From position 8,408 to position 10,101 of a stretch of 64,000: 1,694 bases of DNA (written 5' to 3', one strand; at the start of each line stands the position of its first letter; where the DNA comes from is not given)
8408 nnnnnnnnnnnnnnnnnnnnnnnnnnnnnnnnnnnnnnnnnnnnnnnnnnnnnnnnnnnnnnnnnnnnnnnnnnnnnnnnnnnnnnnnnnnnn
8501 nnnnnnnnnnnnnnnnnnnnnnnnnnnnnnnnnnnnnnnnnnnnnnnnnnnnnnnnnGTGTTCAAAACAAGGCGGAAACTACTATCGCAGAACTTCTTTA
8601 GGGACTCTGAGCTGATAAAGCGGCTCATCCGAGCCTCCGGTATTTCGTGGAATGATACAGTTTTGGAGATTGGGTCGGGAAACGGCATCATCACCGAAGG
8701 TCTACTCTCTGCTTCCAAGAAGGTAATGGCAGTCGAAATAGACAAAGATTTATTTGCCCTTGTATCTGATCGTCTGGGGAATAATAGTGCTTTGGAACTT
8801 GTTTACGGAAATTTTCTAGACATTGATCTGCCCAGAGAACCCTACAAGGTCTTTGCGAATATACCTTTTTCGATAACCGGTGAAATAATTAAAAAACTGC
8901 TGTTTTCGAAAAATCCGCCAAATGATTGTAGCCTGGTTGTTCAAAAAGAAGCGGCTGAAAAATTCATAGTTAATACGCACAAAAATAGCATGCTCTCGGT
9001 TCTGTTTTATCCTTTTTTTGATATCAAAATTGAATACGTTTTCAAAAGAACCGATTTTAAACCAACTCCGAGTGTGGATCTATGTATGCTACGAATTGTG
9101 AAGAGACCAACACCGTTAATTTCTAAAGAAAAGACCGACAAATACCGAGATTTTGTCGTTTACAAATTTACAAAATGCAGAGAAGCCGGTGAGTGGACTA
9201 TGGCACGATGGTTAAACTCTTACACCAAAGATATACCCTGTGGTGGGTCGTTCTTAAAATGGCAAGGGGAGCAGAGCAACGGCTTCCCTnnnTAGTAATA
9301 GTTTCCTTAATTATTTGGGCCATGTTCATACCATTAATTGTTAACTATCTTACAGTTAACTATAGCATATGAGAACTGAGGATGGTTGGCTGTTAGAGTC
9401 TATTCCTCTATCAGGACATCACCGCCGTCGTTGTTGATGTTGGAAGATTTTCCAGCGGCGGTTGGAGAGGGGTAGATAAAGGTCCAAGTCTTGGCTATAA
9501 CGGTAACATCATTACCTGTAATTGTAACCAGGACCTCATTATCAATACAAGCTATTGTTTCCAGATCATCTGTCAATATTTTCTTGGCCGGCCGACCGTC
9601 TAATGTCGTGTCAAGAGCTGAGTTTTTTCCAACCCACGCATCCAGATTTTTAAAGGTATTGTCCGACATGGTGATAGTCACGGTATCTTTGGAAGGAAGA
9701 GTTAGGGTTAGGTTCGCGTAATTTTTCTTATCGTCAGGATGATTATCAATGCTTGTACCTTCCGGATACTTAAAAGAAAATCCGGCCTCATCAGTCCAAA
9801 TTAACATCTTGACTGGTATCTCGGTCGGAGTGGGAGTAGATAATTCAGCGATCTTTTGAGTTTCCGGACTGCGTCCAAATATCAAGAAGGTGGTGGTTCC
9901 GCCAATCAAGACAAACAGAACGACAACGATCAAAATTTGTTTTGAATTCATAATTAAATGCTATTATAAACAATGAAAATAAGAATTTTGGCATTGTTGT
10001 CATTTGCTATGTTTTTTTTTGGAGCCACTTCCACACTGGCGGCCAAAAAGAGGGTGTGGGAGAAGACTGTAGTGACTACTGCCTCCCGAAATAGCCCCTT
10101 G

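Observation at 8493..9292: Erm-like rRNA adenine-N6 methyltransferase with a near-consensus promoter and an erm-style leader ORF/hairpin overlapping its GTG start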

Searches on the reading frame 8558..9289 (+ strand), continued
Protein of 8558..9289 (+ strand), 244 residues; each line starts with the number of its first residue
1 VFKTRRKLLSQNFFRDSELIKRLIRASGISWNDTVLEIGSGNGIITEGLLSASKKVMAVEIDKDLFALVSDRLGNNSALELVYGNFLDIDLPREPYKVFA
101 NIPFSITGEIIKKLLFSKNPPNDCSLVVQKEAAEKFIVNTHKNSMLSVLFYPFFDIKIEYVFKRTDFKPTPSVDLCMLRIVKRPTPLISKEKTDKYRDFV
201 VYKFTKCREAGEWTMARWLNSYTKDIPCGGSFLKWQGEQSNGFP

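Call 60: search_protein_families(library=ncbifam, proteins=[P0005, P0002, P0024, P0040, P0056, P0033, P0044], max_evalue=1e-30)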
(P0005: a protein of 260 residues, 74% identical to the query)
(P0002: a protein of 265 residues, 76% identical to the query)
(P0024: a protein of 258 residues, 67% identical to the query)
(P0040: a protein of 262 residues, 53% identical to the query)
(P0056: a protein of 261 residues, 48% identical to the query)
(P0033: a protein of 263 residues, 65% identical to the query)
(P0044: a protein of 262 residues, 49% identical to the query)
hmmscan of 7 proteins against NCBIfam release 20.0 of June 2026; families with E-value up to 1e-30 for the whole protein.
P0005 (260 aa): 5 families
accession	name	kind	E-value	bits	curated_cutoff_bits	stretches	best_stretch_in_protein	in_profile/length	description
NF000499.2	Erm23S_rRNA_broad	equivalog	3.6e-57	193.5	212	1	10-207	2-197/244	23S ribosomal RNA methyltransferase Erm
NF000337.1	erm_SHROVE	exception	7.7e-40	136.8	320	1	5-205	2-201/248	ErmE/ErmH/ErmO/ErmR family 23S rRNA (adenine(2058)-N(6))-methyltransferase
TIGR00755.1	ksgA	equivalog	5.3e-39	134.1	171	1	6-218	4-219/256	16S rRNA (adenine(1518)-N(6)/adenine(1519)-N(6))-dimethyltransferase RsmA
NF000077.1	Erm42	exception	1.5e-36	126.2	600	1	10-206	19-215/303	23S rRNA (adenine(2058)-N(6))-methyltransferase Erm(42)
NF012222.1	erm_A_23S_MT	exception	8.6e-31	107.3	475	0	10-204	9-198/243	23S rRNA (adenine(2058)-N(6))-methyltransferase Erm(A)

P0002 (265 aa): 5 families
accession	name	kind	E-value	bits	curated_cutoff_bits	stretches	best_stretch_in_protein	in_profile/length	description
NF000499.2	Erm23S_rRNA_broad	equivalog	1.6e-57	194.8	212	1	10-208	2-198/244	23S ribosomal RNA methyltransferase Erm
TIGR00755.1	ksgA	equivalog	4.1e-42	144.3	171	1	6-210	4-211/256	16S rRNA (adenine(1518)-N(6)/adenine(1519)-N(6))-dimethyltransferase RsmA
NF000337.1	erm_SHROVE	exception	4.2e-39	134.3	320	1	5-205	2-201/248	ErmE/ErmH/ErmO/ErmR family 23S rRNA (adenine(2058)-N(6))-methyltransferase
NF000077.1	Erm42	exception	3.9e-36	124.8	600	1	10-206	19-215/303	23S rRNA (adenine(2058)-N(6))-methyltransferase Erm(42)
NF012222.1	erm_A_23S_MT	exception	1.3e-31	110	475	1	10-204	9-198/243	23S rRNA (adenine(2058)-N(6))-methyltransferase Erm(A)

P0024 (258 aa): 5 families
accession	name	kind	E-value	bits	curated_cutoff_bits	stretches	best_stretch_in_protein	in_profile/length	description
NF000499.2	Erm23S_rRNA_broad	equivalog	2.3e-59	200.7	212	1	10-208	2-198/244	23S ribosomal RNA methyltransferase Erm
TIGR00755.1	ksgA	equivalog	1.6e-40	139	171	1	6-205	4-206/256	16S rRNA (adenine(1518)-N(6)/adenine(1519)-N(6))-dimethyltransferase RsmA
NF000337.1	erm_SHROVE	exception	9.7e-39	133.1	320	1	5-204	2-200/248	ErmE/ErmH/ErmO/ErmR family 23S rRNA (adenine(2058)-N(6))-methyltransferase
NF000077.1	Erm42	exception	1.1e-35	123.3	600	1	10-202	19-211/303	23S rRNA (adenine(2058)-N(6))-methyltransferase Erm(42)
NF042988.1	Erm46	exception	4.3e-31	108.1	503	1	2-240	4-232/255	23S rRNA (adenine(2058)-N(6))-methyltransferase Erm(46)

P0040 (262 aa): 6 families
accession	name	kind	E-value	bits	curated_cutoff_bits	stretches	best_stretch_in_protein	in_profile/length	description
NF000499.2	Erm23S_rRNA_broad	equivalog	8.5e-60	202.2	212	1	10-208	2-197/244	23S ribosomal RNA methyltransferase Erm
TIGR00755.1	ksgA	equivalog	8.2e-44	149.8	171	1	5-210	3-210/256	16S rRNA (adenine(1518)-N(6)/adenine(1519)-N(6))-dimethyltransferase RsmA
NF000077.1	Erm42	exception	1.6e-39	136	600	1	10-208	19-216/303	23S rRNA (adenine(2058)-N(6))-methyltransferase Erm(42)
NF000337.1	erm_SHROVE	exception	2.5e-39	135.1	320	1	6-205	3-200/248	ErmE/ErmH/ErmO/ErmR family 23S rRNA (adenine(2058)-N(6))-methyltransferase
NF012222.1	erm_A_23S_MT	exception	3.6e-34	118.4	475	1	10-206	9-199/243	23S rRNA (adenine(2058)-N(6))-methyltransferase Erm(A)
NF012219.1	erm_C_23S_MT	exception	3.7e-31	108.6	530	1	10-203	9-197/244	23S rRNA (adenine(2058)-N(6))-methyltransferase Erm(C)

P0056 (261 aa): 5 families
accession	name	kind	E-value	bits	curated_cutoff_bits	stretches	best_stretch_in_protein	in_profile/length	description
NF000499.2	Erm23S_rRNA_broad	equivalog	1.8e-59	201.1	212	1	9-207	1-197/244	23S ribosomal RNA methyltransferase Erm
TIGR00755.1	ksgA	equivalog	1.1e-38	133.1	171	1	6-189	4-191/256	16S rRNA (adenine(1518)-N(6)/adenine(1519)-N(6))-dimethyltransferase RsmA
NF000337.1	erm_SHROVE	exception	2e-38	132.1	320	1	5-204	2-200/248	ErmE/ErmH/ErmO/ErmR family 23S rRNA (adenine(2058)-N(6))-methyltransferase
NF000077.1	Erm42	exception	7.5e-37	127.2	600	1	9-180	18-189/303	23S rRNA (adenine(2058)-N(6))-methyltransferase Erm(42)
NF042988.1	Erm46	exception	7.3e-31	107.4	503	1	4-204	6-201/255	23S rRNA (adenine(2058)-N(6))-methyltransferase Erm(46)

P0033 (263 aa): 5 families
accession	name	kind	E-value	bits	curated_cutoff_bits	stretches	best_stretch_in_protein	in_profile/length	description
NF000499.2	Erm23S_rRNA_broad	equivalog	6.9e-58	195.9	212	1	10-209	2-199/244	23S ribosomal RNA methyltransferase Erm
TIGR00755.1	ksgA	equivalog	5.9e-43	147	171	1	6-244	4-243/256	16S rRNA (adenine(1518)-N(6)/adenine(1519)-N(6))-dimethyltransferase RsmA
NF000337.1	erm_SHROVE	exception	3.4e-37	128.1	320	1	5-205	2-201/248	ErmE/ErmH/ErmO/ErmR family 23S rRNA (adenine(2058)-N(6))-methyltransferase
NF000077.1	Erm42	exception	1.1e-32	113.5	600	1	10-191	19-200/303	23S rRNA (adenine(2058)-N(6))-methyltransferase Erm(42)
NF042988.1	Erm46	exception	8.7e-31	107.1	503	1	2-250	4-243/255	23S rRNA (adenine(2058)-N(6))-methyltransferase Erm(46)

P0044 (262 aa): 4 families
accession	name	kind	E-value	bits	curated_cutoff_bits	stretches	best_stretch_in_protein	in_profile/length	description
NF000499.2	Erm23S_rRNA_broad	equivalog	2.7e-58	197.2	212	1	10-209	2-198/244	23S ribosomal RNA methyltransferase Erm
NF000337.1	erm_SHROVE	exception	1e-41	142.9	320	1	6-205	3-200/248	ErmE/ErmH/ErmO/ErmR family 23S rRNA (adenine(2058)-N(6))-methyltransferase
NF000077.1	Erm42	exception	8e-41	140.2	600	1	10-208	19-216/303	23S rRNA (adenine(2058)-N(6))-methyltransferase Erm(42)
TIGR00755.1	ksgA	equivalog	6.6e-38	130.5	171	1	5-210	3-210/256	16S rRNA (adenine(1518)-N(6)/adenine(1519)-N(6))-dimethyltransferase RsmA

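Call 61: search_protein_families(library=ncbifam, proteins=[L169:483-1268:+, L161:456-1226:+, L163:453-1352:+, L162:480-1349:+, L166:480-1331:+], max_evalue=1e-20)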
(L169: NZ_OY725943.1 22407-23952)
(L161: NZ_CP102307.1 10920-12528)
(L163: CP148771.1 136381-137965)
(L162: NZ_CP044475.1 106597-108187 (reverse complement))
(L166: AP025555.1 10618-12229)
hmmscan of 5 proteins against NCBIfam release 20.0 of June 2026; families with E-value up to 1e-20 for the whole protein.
L169:483-1268:+ (262 aa): 4 families
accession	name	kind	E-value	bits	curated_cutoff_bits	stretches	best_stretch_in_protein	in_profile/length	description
TIGR00755.1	ksgA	equivalog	5.8e-76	255.2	171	1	4-254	1-255/256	16S rRNA (adenine(1518)-N(6)/adenine(1519)-N(6))-dimethyltransferase RsmA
NF000499.2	Erm23S_rRNA_broad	equivalog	2.3e-40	138.5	212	1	10-227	1-212/244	23S ribosomal RNA methyltransferase Erm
NF011486.0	PRK14896.1-1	equivalog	4e-39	134.4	450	1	11-255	27-276/284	16S ribosomal RNA methyltransferase A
NF000337.1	erm_SHROVE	exception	1.2e-25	90.3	320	1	7-220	3-211/248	ErmE/ErmH/ErmO/ErmR family 23S rRNA (adenine(2058)-N(6))-methyltransferase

L161:456-1226:+ (257 aa): 11 families
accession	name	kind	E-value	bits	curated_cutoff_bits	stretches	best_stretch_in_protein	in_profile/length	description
NF000499.2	Erm23S_rRNA_broad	equivalog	1.1e-79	267.3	212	1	17-251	2-242/244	23S ribosomal RNA methyltransferase Erm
NF012222.1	erm_A_23S_MT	exception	1.1e-50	172.4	475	1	17-251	9-237/243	23S rRNA (adenine(2058)-N(6))-methyltransferase Erm(A)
NF012220.1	erm_B_23S_MT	exception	1.9e-49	168.5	525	1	13-250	4-235/245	23S rRNA (adenine(2058)-N(6))-methyltransferase Erm(B)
NF012219.1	erm_C_23S_MT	exception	5.3e-46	157.2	530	1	12-251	4-237/244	23S rRNA (adenine(2058)-N(6))-methyltransferase Erm(C)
NF000412.1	Erm43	exception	8.1e-44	149.9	500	1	17-251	9-237/243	23S rRNA (adenine(2058)-N(6))-methyltransferase Erm(43)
NF000411.1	Erm45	exception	1.4e-43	149.5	525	1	13-250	4-235/245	23S rRNA (adenine(2058)-N(6))-methyltransferase Erm(45)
NF045543.1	erm_G_23S_MT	exception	1.3e-42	146.3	515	1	11-251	3-237/244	23S rRNA (adenine(2058)-N(6))-methyltransferase Erm(G)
NF000077.1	Erm42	exception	3.2e-42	144.8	600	1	11-252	13-262/303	23S rRNA (adenine(2058)-N(6))-methyltransferase Erm(42)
TIGR00755.1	ksgA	equivalog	3e-40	138.1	171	1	15-251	6-254/256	16S rRNA (adenine(1518)-N(6)/adenine(1519)-N(6))-dimethyltransferase RsmA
NF012223.0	erm_F_23S_MT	exception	2e-27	96.2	575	1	17-250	12-252/266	23S rRNA (adenine(2058)-N(6))-methyltransferase Erm(F)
NF000337.1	erm_SHROVE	exception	5e-27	94.8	320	1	15-250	5-247/248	ErmE/ErmH/ErmO/ErmR family 23S rRNA (adenine(2058)-N(6))-methyltransferase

L163:453-1352:+ (300 aa): 11 families
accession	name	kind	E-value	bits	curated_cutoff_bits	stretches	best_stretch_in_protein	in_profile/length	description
NF000077.1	Erm42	exception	8e-210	695.2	600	1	1-300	3-302/303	23S rRNA (adenine(2058)-N(6))-methyltransferase Erm(42)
NF000499.2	Erm23S_rRNA_broad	equivalog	4.8e-76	255.4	212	1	17-261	2-244/244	23S ribosomal RNA methyltransferase Erm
TIGR00755.1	ksgA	equivalog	1.4e-37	129.4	171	1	17-258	8-253/256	16S rRNA (adenine(1518)-N(6)/adenine(1519)-N(6))-dimethyltransferase RsmA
NF000337.1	erm_SHROVE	exception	3.5e-27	95.3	320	1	17-259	7-248/248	ErmE/ErmH/ErmO/ErmR family 23S rRNA (adenine(2058)-N(6))-methyltransferase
NF012222.1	erm_A_23S_MT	exception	1.3e-24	87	475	1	12-260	4-241/243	23S rRNA (adenine(2058)-N(6))-methyltransferase Erm(A)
NF012223.0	erm_F_23S_MT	exception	3.1e-24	85.7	575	1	17-258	12-252/266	23S rRNA (adenine(2058)-N(6))-methyltransferase Erm(F)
NF000412.1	Erm43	exception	6.9e-24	84.7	500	1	11-262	3-243/243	23S rRNA (adenine(2058)-N(6))-methyltransferase Erm(43)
NF045543.1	erm_G_23S_MT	exception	2.3e-23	83.2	515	1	11-261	3-239/244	23S rRNA (adenine(2058)-N(6))-methyltransferase Erm(G)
NF012220.1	erm_B_23S_MT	exception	2.9e-23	82.7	525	1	11-261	2-238/245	23S rRNA (adenine(2058)-N(6))-methyltransferase Erm(B)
NF000411.1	Erm45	exception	1.9e-21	77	525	1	11-261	2-238/245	23S rRNA (adenine(2058)-N(6))-methyltransferase Erm(45)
NF042988.1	Erm46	exception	5.1e-21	75.1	503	1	17-258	12-251/255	23S rRNA (adenine(2058)-N(6))-methyltransferase Erm(46)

L162:480-1349:+ (290 aa): 11 families
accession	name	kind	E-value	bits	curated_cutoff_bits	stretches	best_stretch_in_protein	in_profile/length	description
NF000077.1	Erm42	exception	1.3e-86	290.6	600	1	4-288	15-299/303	23S rRNA (adenine(2058)-N(6))-methyltransferase Erm(42)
NF000499.2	Erm23S_rRNA_broad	equivalog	3e-63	213.5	212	1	8-253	2-244/244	23S ribosomal RNA methyltransferase Erm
TIGR00755.1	ksgA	equivalog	3.6e-36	124.8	171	1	8-250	8-253/256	16S rRNA (adenine(1518)-N(6)/adenine(1519)-N(6))-dimethyltransferase RsmA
NF000337.1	erm_SHROVE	exception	2.3e-32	112.3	320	1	7-250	6-247/248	ErmE/ErmH/ErmO/ErmR family 23S rRNA (adenine(2058)-N(6))-methyltransferase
NF012219.1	erm_C_23S_MT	exception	1.6e-25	90.1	530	1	2-254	3-240/244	23S rRNA (adenine(2058)-N(6))-methyltransferase Erm(C)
NF012220.1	erm_B_23S_MT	exception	2.8e-25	89.3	525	1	1-253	1-238/245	23S rRNA (adenine(2058)-N(6))-methyltransferase Erm(B)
NF012222.1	erm_A_23S_MT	exception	1.9e-23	83.3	475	1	2-253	3-239/243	23S rRNA (adenine(2058)-N(6))-methyltransferase Erm(A)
NF000412.1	Erm43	exception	1.9e-23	83.2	500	1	3-253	4-239/243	23S rRNA (adenine(2058)-N(6))-methyltransferase Erm(43)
NF000411.1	Erm45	exception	5.3e-23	82.1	525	1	1-254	1-239/245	23S rRNA (adenine(2058)-N(6))-methyltransferase Erm(45)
NF045543.1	erm_G_23S_MT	exception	2.7e-21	76.5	515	1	4-254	5-240/244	23S rRNA (adenine(2058)-N(6))-methyltransferase Erm(G)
NF012223.0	erm_F_23S_MT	exception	4e-21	75.5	575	1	9-261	13-262/266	23S rRNA (adenine(2058)-N(6))-methyltransferase Erm(F)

L166:480-1331:+ (284 aa): 11 families
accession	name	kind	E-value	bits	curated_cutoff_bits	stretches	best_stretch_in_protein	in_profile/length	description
NF042988.1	Erm46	exception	7.8e-95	317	503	1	1-255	1-254/255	23S rRNA (adenine(2058)-N(6))-methyltransferase Erm(46)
NF042938.1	Erm55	exception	8e-92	307.1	525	1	1-256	1-255/270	23S rRNA (adenine(2058)-N(6))-methyltransferase Erm(55)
NF012218.0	erm_38_23S_MT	exception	1.7e-89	300.4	800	1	1-255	1-258/386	23S rRNA (adenine(2058)-N(6))-methyltransferase Erm(38)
NF000499.2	Erm23S_rRNA_broad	equivalog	2.1e-88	295.9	212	1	11-254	1-243/244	23S ribosomal RNA methyltransferase Erm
NF000337.1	erm_SHROVE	exception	3.6e-49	167.3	320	1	8-253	3-248/248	ErmE/ErmH/ErmO/ErmR family 23S rRNA (adenine(2058)-N(6))-methyltransferase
TIGR00755.1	ksgA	equivalog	3.2e-45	154.5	171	1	8-253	4-254/256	16S rRNA (adenine(1518)-N(6)/adenine(1519)-N(6))-dimethyltransferase RsmA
NF000087.1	ErmO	exception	4.3e-34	118.1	450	1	13-252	13-254/259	23S rRNA (adenine(2058)-N(6))-methyltransferase Erm(O)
NF000047.1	ErmV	exception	1.6e-32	112.9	500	1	13-257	13-259/259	23S rRNA (adenine(2058)-N(6))-methyltransferase Erm(V)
NF000024.1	ErmS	exception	3.4e-27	95.6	675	1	7-217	59-274/319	23S rRNA (adenine(2058)-N(6))-methyltransferase Erm(S)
NF000077.1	Erm42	exception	4.2e-26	91.9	600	1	12-225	19-234/303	23S rRNA (adenine(2058)-N(6))-methyltransferase Erm(42)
NF011486.0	PRK14896.1-1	equivalog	3.7e-21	75.4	450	1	7-221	22-241/284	16S ribosomal RNA methyltransferase A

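Call 66: predict_structure(alignment_id=A1)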
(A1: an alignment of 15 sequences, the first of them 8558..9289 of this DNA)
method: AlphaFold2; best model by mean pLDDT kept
length: 244 residues; sequences in the alignment: 15
mean_pLDDT: 85.4   pTM: 0.84
mean pLDDT of the five models: 85.4, 85.1, 85.1, 84.9, 81.3
residues with pLDDT >= 90: 120; 70-90: 97; 50-70: 15; < 50: 12
segments of 3 or more residues with pLDDT < 50: 1-9, 242-244
pLDDT, mean of each block of 10 residues (from residue 1): 39 77 93 94 91 95 92 95 91 94 72 91 92 78 86 92 85 88 93 91 88 89 78 82 39
secondary structure, 60 per line:
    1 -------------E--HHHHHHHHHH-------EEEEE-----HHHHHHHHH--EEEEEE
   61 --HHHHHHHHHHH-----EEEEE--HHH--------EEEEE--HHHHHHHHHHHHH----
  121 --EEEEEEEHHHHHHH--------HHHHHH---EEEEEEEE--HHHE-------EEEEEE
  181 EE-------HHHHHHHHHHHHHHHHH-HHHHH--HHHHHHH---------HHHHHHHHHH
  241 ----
elements in order: H17-26 E34-38 H44-52 E55-60 H63-73 E79-83 E97-101 H104-116 E123-129 H130-136 H145-150 E154-161 E175-182 H190-206 H208-212 H215-221 H231-240

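Call 68: fold_search(model_id=the predicted structure, library=pdb)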
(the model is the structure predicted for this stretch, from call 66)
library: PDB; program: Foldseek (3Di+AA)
matches with E <= 10: 1942; with E <= 0.001: 1386
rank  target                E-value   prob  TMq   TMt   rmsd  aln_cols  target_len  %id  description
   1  6nvm                  1.3e-22  1.00  0.74  0.74   3.6       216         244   28  Crystal structure of 23S rRNA methyltransferase ErmE (released 2019-10-09)
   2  7f8a                  6.5e-20  1.00  0.73  0.73   4.1       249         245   25  Crystal structure of rRNA methyltransferase Erm38 (released 2022-01-12)
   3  7f8b                  3.0e-19  1.00  0.73  0.73   4.1       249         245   24  Crystal structure of rRNA methyltransferase Erm38 in complex with SAM (released 2022-01-12)
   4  7f8c                  4.7e-19  1.00  0.73  0.73   4.1       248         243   25  Crystal structure of rRNA methyltransferase Erm38 in complex with sinefungin (released 2022-01-12)
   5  6ifw_A                6.9e-19  1.00  0.69  0.65   7.9       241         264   25  crystal structure of chimeric construct of KsgA with loop 1 from erm (released 2019-01-30)
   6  1qan                  1.2e-18  1.00  0.72  0.74   6.8       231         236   27  THE STRUCTURE OF THE RRNA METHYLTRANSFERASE ERMC': IMPLICATIONS FOR THE REACTION MECHANISM (released 2000-03-29)
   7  6ift                  1.2e-18  1.00  0.72  0.61   7.5       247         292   26  KsgA from Bacillus subtilis in complex with SAM (released 2019-01-30)
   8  6ifw_B                1.2e-18  1.00  0.74  0.80   3.3       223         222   26  crystal structure of chimeric construct of KsgA with loop 1 from erm (released 2019-01-30)
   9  3tqs_A                2.3e-18  1.00  0.74  0.73   3.9       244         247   20  Structure of the dimethyladenosine transferase (ksgA) from Coxiella burnetii (released 2011-09-28)
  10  1zq9_A                2.8e-18  1.00  0.69  0.61   9.4       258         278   24  Crystal structure of human Dimethyladenosine transferase (released 2005-05-31)
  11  8x44_A                3.0e-18  1.00  0.66  0.60   7.7       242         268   18  Crystal structure of DIMT1 in complex with 5'-methylthioadenosine from Pyrococcus horikoshii (FormI) (released 2024-08-28)
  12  6ifs_A                5.4e-18  1.00  0.70  0.60   7.4       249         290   26  KsgA from Bacillus subtilis 168 (released 2019-01-30)
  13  8x3w_A                5.7e-18  1.00  0.67  0.61   8.2       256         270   18  Crystal structure of DIMT1 from the thermophilic archaeon, Pyrococcus horikoshii (released 2024-08-28)
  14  8x47                  7.4e-18  1.00  0.69  0.64   6.3       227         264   21  Crystal structure of DIMT1 in complex with S-adenosyl-L-homocysteine (SAH) from Pyrococcus horikoshii (released 2024-08-28)
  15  8x4l_A                7.9e-18  1.00  0.66  0.60   8.2       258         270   17  Crystal structure of the N132A mutant of DIMT1 from Pyrococcus horikoshii (released 2024-08-28)
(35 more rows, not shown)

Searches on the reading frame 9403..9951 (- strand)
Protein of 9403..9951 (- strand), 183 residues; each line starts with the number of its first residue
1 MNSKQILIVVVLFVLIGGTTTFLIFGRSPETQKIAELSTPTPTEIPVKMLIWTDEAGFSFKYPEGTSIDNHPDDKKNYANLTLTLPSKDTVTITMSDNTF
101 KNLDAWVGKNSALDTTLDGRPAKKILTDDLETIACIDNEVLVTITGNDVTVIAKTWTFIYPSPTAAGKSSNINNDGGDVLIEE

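Call 54: search_protein_families(library=pfam, proteins=[window:9403-9951:-], max_evalue=0.001)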
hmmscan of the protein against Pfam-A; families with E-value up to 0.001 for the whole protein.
window:9403-9951:- (183 aa): 1 family
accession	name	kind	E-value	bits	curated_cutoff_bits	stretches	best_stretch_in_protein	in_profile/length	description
PF18933.6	PsbP_2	-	0.00053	20.5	27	1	8-99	1-96/184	PsbP-like protein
